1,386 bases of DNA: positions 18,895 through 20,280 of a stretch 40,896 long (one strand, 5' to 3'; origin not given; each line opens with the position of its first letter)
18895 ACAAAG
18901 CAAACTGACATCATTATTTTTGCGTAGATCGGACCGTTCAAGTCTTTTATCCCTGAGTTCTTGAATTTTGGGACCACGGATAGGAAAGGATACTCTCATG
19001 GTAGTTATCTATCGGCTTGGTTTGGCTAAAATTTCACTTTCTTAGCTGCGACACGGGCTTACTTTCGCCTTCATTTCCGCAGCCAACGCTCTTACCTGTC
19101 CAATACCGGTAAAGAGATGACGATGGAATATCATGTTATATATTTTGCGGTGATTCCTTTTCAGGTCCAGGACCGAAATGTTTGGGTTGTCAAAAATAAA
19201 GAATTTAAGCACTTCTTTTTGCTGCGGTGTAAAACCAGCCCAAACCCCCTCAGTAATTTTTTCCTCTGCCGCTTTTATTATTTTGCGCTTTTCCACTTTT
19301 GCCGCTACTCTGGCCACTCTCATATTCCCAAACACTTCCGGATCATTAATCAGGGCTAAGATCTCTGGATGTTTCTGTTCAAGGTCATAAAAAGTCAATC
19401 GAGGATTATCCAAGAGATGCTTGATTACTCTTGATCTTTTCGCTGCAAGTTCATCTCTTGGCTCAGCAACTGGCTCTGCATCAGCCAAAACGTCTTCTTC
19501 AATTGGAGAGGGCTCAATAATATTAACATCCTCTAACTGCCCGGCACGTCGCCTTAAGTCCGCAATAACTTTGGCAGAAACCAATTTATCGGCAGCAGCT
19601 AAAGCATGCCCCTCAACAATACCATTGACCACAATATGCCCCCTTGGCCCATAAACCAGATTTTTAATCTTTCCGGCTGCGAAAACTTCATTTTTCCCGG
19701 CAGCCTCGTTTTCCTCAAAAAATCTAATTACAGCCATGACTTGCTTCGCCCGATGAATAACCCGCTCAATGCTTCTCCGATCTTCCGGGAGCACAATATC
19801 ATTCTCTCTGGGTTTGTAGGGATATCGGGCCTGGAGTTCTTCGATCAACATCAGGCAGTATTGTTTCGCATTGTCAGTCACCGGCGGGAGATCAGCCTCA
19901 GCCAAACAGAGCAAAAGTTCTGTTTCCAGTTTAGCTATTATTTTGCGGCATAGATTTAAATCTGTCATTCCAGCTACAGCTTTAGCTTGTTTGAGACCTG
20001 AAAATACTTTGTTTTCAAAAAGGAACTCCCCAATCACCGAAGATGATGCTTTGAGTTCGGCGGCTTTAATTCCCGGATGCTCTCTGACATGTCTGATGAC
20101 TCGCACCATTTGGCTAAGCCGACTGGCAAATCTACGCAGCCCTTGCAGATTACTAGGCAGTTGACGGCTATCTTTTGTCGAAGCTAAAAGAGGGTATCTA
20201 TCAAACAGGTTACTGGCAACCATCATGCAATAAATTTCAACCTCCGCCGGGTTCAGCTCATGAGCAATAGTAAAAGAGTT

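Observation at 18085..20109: Unrecognised ~50-aa helical repeat present six times across two adjacent proteins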

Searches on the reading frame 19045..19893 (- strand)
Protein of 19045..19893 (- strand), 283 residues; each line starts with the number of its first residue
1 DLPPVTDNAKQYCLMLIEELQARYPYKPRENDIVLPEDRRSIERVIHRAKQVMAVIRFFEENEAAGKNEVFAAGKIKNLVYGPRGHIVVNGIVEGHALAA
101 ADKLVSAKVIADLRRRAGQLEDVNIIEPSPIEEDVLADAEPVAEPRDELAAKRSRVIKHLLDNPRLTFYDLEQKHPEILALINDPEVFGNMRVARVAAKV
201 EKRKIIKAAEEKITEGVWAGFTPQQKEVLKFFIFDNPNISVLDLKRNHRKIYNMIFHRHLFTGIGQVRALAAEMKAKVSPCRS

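Call 25: search_protein_representatives(alignment_id=A1)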
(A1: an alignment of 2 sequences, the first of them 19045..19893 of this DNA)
Query: 2 sequences, 298 profile positions. Proteins with E-value up to 0.001 (for the whole library): 3; up to 1e-10: 2; up to 1e-30: 2. The best 3 are listed.
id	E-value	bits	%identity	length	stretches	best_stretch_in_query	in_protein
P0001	3.4e-155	532.2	-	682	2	1-298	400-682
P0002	6.8e-145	498.4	-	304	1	2-298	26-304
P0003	2.3e-04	37.0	-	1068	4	156-291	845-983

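Call 27: search_protein_families(library=pfam, proteins=[P0003], max_evalue=10)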
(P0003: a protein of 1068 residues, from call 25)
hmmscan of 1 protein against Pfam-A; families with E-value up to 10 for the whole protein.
P0003 (1068 aa): 15 families
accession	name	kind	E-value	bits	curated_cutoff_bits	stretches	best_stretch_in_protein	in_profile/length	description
PF21096.2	RecA_C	-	0.00014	22.4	27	1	928-945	29-46/57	RecA C-terminal domain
PF25064.1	ARM_TT21_5th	-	0.00033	21.4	27.8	1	347-407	48-108/117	TT21 fifth ARM repeats domain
PF05064.18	Nsp1_C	-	0.01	16.1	24.1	1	554-657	7-106/114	Nsp1-like C-terminal region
PF15978.11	TnsD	-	0.011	15.2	32.4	1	913-967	226-280/355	Tn7-like transposition protein D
PF14719.12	PID_2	-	0.025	14.9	25.4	1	788-854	67-133/182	Phosphotyrosine interaction domain (PTB/PID)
PF25058.1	ARM_TT21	-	0.048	14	27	1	302-405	28-128/155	Tetratricopeptide repeat protein 21 ARM repeat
PF05042.19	Caleosin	-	0.055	13.8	27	0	884-914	82-110/170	Caleosin related protein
PF06646.16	CypI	-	0.075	12.7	27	1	47-76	121-153/332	Extracytoplasmic thiamine-binding lipoprotein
PF12200.13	DUF3597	-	0.12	13.3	29.8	1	221-305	17-96/127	Domain of unknown function (DUF3597)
PF01174.25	SNO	-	0.14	12.4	27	1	140-206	58-122/188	SNO glutamine amidotransferase family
PF20135.4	DUF6525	-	0.17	12.1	23.5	1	7-44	36-71/78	Family of unknown function (DUF6525)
PF18052.6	Rx_N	-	0.19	12.3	27.7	0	620-657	4-41/93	Rx N-terminal domain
PF07851.19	TMEM120A-B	-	0.99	9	29.8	1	606-700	37-131/324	TMEM120A/B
PF00482.28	T2SSF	-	2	8.8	25.2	0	690-726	28-64/125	Type II secretion system (T2SS), protein F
PF09105.16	SelB-wing_1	-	2.6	8.3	25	1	694-717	4-27/59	Elongation factor SelB, winged helix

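Call 28: find_encoding_contigs(protein=P0003, flank=10000, max_places=10)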
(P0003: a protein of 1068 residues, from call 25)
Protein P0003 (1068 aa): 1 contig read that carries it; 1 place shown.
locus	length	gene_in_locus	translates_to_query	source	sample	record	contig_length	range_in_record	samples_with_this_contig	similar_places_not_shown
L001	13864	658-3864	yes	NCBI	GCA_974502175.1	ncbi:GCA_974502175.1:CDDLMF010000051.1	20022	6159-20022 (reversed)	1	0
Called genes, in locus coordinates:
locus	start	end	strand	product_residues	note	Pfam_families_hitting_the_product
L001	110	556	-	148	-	PF00692:dUTPase, PF22769:DCD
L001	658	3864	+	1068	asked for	-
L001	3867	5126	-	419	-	PF00675:Peptidase_M16, PF05193:Peptidase_M16_C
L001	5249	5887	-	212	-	PF01467:CTP_transf_like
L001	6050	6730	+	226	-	-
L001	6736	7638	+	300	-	-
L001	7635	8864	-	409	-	PF00171:Aldedh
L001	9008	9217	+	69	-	-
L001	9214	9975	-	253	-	PF01513:NAD_kinase, PF20143:NAD_kinase_C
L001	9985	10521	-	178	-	-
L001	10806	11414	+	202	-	-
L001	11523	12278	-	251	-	PF01479:S4 (weak), PF01728:FtsJ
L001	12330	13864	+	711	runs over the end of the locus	PF12895:ANAPC3 (faint), PF13174:TPR_6 (weak), PF25062:ARM_TT21_N, PF13424:TPR_12 (weak), PF13432:TPR_16 (weak), PF13424:TPR_12 (weak), PF13174:TPR_6 (weak), PF01464:SLT, +13 more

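Call 61: search_protein_families(library=phrogs, proteins=[P0003], max_evalue=0.1)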
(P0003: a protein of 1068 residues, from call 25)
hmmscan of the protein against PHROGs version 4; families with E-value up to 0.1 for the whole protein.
P0003 (1068 aa): 1 family
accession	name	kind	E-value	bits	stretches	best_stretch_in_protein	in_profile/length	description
phrog_9128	-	unknown function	0.037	15.6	0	892-929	4-41/107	-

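Call 76: search_protein_families(library=pfam, proteins=[L001:6050-6730:+, L001:6736-7638:+, L001:9008-9217:+, L001:9985-10521:-, L001:10806-11414:+], max_evalue=0.1)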
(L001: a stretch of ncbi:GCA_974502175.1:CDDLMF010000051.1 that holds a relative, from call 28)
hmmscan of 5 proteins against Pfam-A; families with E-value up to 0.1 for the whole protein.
L001:6050-6730:+ (226 aa): 0 families

L001:6736-7638:+ (300 aa): 0 families

L001:9008-9217:+ (69 aa): 0 families

L001:9985-10521:- (178 aa): 1 family
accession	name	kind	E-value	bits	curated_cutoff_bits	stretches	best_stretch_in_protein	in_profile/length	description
PF03201.21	HMD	-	0.07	13.8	23.1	0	12-49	11-48/97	H2-forming N5,N10-methylene-tetrahydromethanopterin dehydrogenase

L001:10806-11414:+ (202 aa): 1 family
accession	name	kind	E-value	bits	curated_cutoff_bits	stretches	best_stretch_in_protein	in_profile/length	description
PF21347.3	DUF3108_like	-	0.00016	22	27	1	144-184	136-184/199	DUF3108-like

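Call 85: search_protein_families(library=ncbifam, proteins=[P0003, L001:6050-6730:+, L001:6736-7638:+, L001:9008-9217:+], max_evalue=1)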
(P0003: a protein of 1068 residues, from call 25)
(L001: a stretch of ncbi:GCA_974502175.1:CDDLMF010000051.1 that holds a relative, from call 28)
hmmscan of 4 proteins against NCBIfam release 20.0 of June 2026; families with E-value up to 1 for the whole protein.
P0003 (1068 aa): 3 families
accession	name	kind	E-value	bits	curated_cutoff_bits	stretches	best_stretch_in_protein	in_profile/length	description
NF010921.0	PRK14341.1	equivalog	0.0089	15.4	230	0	900-956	15-71/230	lipoyl(octanoyl) transferase LipB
NF045487.1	ASRP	equivalog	0.32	9.5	300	1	553-653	348-448/593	archaea-specific SMC-related protein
NF038218.1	IcmG_DotF_IVB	equivalog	0.55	9.8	200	0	611-657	129-175/266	type IVB secretion system protein IcmG/DotF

L001:6050-6730:+ (226 aa): 0 families

L001:6736-7638:+ (300 aa): 0 families

L001:9008-9217:+ (69 aa): 1 family
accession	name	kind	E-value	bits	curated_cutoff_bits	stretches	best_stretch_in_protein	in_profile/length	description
NF007084.0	PRK09539.1-1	equivalog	0.068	13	162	1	10-53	95-134/140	tRNA-splicing endonuclease subunit beta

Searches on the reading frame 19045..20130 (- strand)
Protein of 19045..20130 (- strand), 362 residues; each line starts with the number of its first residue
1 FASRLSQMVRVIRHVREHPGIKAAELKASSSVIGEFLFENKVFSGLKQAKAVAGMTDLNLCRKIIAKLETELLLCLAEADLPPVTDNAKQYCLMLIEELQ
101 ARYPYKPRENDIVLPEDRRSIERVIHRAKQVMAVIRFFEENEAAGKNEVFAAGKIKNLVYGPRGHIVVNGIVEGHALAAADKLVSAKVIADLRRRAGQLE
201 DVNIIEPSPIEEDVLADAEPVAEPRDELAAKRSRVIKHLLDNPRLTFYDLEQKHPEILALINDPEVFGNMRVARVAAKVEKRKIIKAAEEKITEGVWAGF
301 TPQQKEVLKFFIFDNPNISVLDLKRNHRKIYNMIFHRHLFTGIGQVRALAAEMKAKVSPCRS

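Call 22: search_solved_structures(query=window:19045-20130:-, max_evalue=10)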
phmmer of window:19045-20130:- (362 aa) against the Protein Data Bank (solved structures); distinct sequences matched with E-value up to 10: 0.

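Call 85: search_protein_families(library=ncbifam, proteins=[window:19045-20130:-], max_evalue=1)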
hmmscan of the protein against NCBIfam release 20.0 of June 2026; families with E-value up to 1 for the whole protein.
window:19045-20130:- (362 aa): 0 families

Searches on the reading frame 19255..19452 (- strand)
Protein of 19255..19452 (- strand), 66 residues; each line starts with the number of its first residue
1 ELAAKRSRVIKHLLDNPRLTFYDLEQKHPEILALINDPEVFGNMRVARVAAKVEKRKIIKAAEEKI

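Call 43: search_protein_families(library=pfam, alignment_id=A2, max_evalue=10)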
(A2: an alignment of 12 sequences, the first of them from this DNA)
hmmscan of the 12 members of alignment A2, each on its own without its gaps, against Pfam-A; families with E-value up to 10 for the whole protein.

A. member 1, seq(66 aa): 2 families
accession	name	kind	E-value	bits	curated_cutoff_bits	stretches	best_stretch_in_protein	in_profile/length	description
PF23195.1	UBQLN1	-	0.056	13.6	27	1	23-42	33-52/70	Ubiquilin-1-like domain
PF21964.2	NSF_ATPase_lid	-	0.12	12.8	27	1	30-58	7-35/68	NSF, AAA+ ATPase lid domain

B. families by the number of members that match (of 12 scanned): 15 families
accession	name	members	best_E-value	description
PF09105.16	SelB-wing_1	1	0.014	Elongation factor SelB, winged helix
PF03033.26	Glyco_transf_28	1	0.041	Glycosyltransferase family 28 N-terminal domain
PF23195.1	UBQLN1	1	0.056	Ubiquilin-1-like domain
PF03221.22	HTH_Tnp_Tc5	1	0.069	Tc5 transposase DNA-binding domain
PF00505.25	HMG_box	1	0.079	HMG (high mobility group) box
PF19187.6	HTH_PafC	1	0.097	PafC helix-turn-helix domain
PF00701.28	DHDPS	1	0.11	Dihydrodipicolinate synthetase family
PF21964.2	NSF_ATPase_lid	1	0.12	NSF, AAA+ ATPase lid domain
PF02353.26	CMAS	1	0.12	Mycolic acid cyclopropane synthetase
PF20972.2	MASE9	1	0.12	MASE9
PF21096.2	RecA_C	1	0.12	RecA C-terminal domain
PF14719.12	PID_2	1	0.14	Phosphotyrosine interaction domain (PTB/PID)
PF09119.15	SicP-binding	1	0.14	SicP binding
PF00919.26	UPF0004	1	0.15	Uncharacterized protein family UPF0004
PF06831.19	H2TH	1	0.21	Formamidopyrimidine-DNA glycosylase H2TH domain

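Call 44: search_solved_structures(query=A2, max_evalue=10, show_alignments=3)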
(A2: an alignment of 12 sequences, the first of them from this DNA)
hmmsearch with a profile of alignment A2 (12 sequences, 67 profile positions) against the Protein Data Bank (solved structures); distinct sequences matched with E-value up to 10: 42.
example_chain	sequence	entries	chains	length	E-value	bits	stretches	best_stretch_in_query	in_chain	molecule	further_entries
4jv7_A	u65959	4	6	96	0.6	13.4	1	25-43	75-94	E3 ubiquitin-protein ligase Mdm2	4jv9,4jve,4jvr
9nko_B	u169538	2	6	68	0.7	13.1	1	5-25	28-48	B3 affibody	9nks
5hmh_A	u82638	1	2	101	0.89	12.8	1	25-43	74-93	E3 ubiquitin-protein ligase Mdm2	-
5hmi_A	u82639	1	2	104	0.94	12.7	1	25-43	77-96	E3 ubiquitin-protein ligase Mdm2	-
1fnt_M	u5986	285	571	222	0.95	12.7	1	20-42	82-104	PROTEASOME COMPONENT C5 | 20S PROTEASOME | Potential proteasome component C5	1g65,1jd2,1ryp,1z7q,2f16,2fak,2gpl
10mt_M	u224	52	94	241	1.1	12.5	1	20-42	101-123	Proteasome subunit beta type-6 | PROTEASOME COMPONENT C5 | HLJ1_G0013750.mRNA.1.CDS.1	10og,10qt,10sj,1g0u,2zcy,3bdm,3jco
7ad0_A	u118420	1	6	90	1.1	12.5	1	25-42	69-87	E3 ubiquitin-protein ligase Mdm2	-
4zgk_A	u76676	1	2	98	1.1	12.5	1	25-43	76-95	E3 ubiquitin-protein ligase Mdm2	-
5hmk_A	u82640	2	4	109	1.2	12.4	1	25-43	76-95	E3 ubiquitin-protein ligase Mdm2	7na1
4zfi_A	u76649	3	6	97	1.2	12.4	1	25-42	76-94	E3 ubiquitin-protein ligase Mdm2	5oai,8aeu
3tu1_A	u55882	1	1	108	1.2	12.4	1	25-43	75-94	E3 ubiquitin-protein ligase Mdm2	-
5trf_A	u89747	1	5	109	1.2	12.3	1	25-43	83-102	E3 ubiquitin-protein ligase Mdm2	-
1ycr_A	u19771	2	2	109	1.2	12.3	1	25-43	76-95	MDM2 | E3 ubiquitin-protein ligase Mdm2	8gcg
3g03_A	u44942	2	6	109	1.2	12.3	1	25-43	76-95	E3 ubiquitin-protein ligase Mdm2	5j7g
9cdz_A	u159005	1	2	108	1.3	12.3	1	25-43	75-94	E3 ubiquitin-protein ligase Mdm2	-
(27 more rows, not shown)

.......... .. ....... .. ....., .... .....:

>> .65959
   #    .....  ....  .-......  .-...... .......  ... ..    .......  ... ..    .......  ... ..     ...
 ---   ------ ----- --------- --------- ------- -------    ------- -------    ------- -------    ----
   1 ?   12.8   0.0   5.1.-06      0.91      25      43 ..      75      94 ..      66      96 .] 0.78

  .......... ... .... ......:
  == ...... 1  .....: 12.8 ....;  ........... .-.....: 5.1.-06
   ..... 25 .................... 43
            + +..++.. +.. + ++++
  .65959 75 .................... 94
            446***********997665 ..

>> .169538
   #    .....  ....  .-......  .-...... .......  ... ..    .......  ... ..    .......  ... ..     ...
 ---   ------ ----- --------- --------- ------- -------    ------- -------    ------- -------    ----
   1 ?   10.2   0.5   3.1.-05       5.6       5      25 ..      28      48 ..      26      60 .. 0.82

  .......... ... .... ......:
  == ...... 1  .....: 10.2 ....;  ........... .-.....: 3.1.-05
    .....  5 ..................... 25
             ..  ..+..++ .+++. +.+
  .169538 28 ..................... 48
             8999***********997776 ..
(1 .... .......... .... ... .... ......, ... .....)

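Call 47: predict_structure(alignment_id=A2)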
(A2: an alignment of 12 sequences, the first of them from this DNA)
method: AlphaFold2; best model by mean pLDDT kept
length: 66 residues; sequences in the alignment: 12
mean_pLDDT: 92.6   pTM: 0.75
mean pLDDT of the five models: 92.6, 91.9, 90.7, 90.0, 89.5
residues with pLDDT >= 90: 53; 70-90: 12; 50-70: 1; < 50: 0
segments of 3 or more residues with pLDDT < 50: none
pLDDT, mean of each block of 10 residues (from residue 1): 94 93 94 95 94 92 82
secondary structure, 60 per line:
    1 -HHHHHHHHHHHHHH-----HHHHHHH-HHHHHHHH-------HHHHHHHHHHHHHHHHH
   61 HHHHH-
elements in order: H2-15 H21-27 H29-36 H44-65

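Call 49: fold_search(model_id=the predicted structure, library=pdb)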
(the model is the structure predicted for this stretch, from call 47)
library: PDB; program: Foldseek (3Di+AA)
matches with E <= 10: 30; with E <= 0.001: 0
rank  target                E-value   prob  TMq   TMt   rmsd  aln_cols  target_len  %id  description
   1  6p5i_AR               3.8e+00  0.06  0.24  0.13   9.6        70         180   14  Structure of a mammalian 80S ribosome in complex with the Israeli Acute Paralysis Virus IRES (Class 1) (released 2019-09-18)
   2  9h3g_AK               4.0e+00  0.08  0.29  0.14   9.4        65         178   20  Structure of the Arabidopsis thaliana 80S ribosome in complex with P- and E-site tRNAs and mRNA (released 2026-02-04)
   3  8d96_C                4.3e+00  0.06  0.32  0.04  11.6        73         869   18  Human DNA polymerase alpha/primase elongation complex I bound to primer/template (released 2023-04-19)
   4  8a3d_L                4.8e+00  0.09  0.34  0.18   9.3        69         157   12  Human mature large subunit of the ribosome with eIF6 and homoharringtonine bound (released 2023-03-08)
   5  8q87_BR               5.5e+00  0.04  0.24  0.14   9.5        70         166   14  Structure of the G. gallus 80S rotated ribosome in complex with eEF2 and SERBP1 (released 2024-08-28)
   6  7dfg_C                5.8e+00  0.05  0.28  0.27  10.2        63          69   10  Structure of COVID-19 RNA-dependent RNA polymerase bound to favipiravir (released 2021-11-17)
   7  6vo5_B                6.2e+00  0.07  0.30  0.09   8.0        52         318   19  Crystal structure of Human histone acetytransferas 1 (HAT1) in complex with isobutryl-COA and K12A mutant variant of h (released 2020-03-11)
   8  7mqv_D                6.2e+00  0.04  0.27  0.09  10.8        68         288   19  Crystal structure of truncated (ACT domain removed) prephenate dehydrogenase tyrA from Bacillus anthracis in complex w (released 2021-05-19)
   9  7qiw_T                6.6e+00  0.06  0.29  0.15   9.4        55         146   16  Specific features and methylation sites of a plant ribosome. 60S ribosomal subunit. (released 2022-07-13)
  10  8qyx_L1               6.6e+00  0.06  0.26  0.13   9.5        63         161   13  Human 60S ribosomal subunit (released 2024-12-11)
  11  8d9d_C                6.6e+00  0.04  0.32  0.03  11.7        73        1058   18  Human DNA polymerase-alpha/primase elongation complex II bound to primer/template (released 2023-04-19)
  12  4jbc_A                7.0e+00  0.11  0.31  0.08   3.1        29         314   28  Crystal Structure of the computationally designed serine hydrolase 3mmj_2, Northeast Structural Genomics Consortium (N (released 2013-03-20)
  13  7oyc_R1               7.0e+00  0.06  0.26  0.14   9.4        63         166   16  Cryo-EM structure of the Xenopus egg 80S ribosome (released 2022-07-20)
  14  8rxh_LQ               7.4e+00  0.05  0.31  0.14   9.3        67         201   19  CRYO-EM STRUCTURE OF LEISHMANIA MAJOR 80S RIBOSOME WITH A/P/E-site tRNA AND mRNA : PARENTAL STRAIN (released 2024-05-15)
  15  7mqv_A                7.4e+00  0.04  0.28  0.09  10.8        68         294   19  Crystal structure of truncated (ACT domain removed) prephenate dehydrogenase tyrA from Bacillus anthracis in complex w (released 2021-05-19)
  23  2p5v_G                8.3e+00  0.06  0.30  0.16   4.6        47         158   17  Crystal Structure of Transcriptional Regulator NMB0573 from Neisseria Meningitidis (released 2007-04-03)
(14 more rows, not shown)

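Call 52: fold_search(model_id=the predicted structure, library=viral)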
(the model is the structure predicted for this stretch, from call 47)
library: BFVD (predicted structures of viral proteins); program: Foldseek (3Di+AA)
matches with E <= 10: 48; with E <= 0.001: 0
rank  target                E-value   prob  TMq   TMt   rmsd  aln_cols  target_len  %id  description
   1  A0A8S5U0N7            2.3e+00  0.15  0.39  0.37   5.9        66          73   14  Regulatory protein-modification, helix-turn-helix, transcriptional regulator, DNA [Siphoviridae sp. ctNEy24]
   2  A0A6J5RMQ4            2.6e+00  0.18  0.45  0.16   6.0        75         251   17  Uncharacterized protein [uncultured Caudovirales phage]
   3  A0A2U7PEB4            3.0e+00  0.38  0.57  0.33   3.1        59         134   14  (no name in the UniProt tables at hand)
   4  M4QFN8                3.5e+00  0.08  0.27  0.27   9.3        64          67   20  Uncharacterized protein [Prochlorococcus phage MED4-213]
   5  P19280                4.2e+00  0.15  0.44  0.39   4.5        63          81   22  Uncharacterized 9.5 kDa protein [Thermoproteus tenax virus 1 (strain KRA1)]
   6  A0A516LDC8            4.2e+00  0.11  0.47  0.10   5.7        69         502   19  (no name in the UniProt tables at hand)
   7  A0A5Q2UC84            4.2e+00  0.08  0.33  0.05   9.0        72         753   14  (no name in the UniProt tables at hand)
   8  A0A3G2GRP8            4.5e+00  0.21  0.54  0.10   3.1        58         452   12  (no name in the UniProt tables at hand)
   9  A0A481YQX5            4.8e+00  0.08  0.33  0.27   9.1        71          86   20  Uncharacterized protein [Marseillevirus LCMAC101]
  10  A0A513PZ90            5.1e+00  0.23  0.55  0.15   3.0        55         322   13  NS1 (Fragment) [Porcine bocavirus 1]
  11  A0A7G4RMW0            5.1e+00  0.21  0.55  0.16   3.0        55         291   11  Nonstructural protein 1 (Fragment) [Canine minute virus]
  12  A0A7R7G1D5            5.7e+00  0.13  0.46  0.50   4.2        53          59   13  (no name in the UniProt tables at hand)
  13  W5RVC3                5.7e+00  0.05  0.24  0.14   9.6        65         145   18  Holliday junction resolvase [Staphylococcus phage vB_SepS_SEP9]
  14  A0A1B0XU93            6.1e+00  0.21  0.62  0.60   3.7        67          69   12  (no name in the UniProt tables at hand)
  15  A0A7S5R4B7            6.1e+00  0.21  0.57  0.33   3.8        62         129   13  (no name in the UniProt tables at hand)
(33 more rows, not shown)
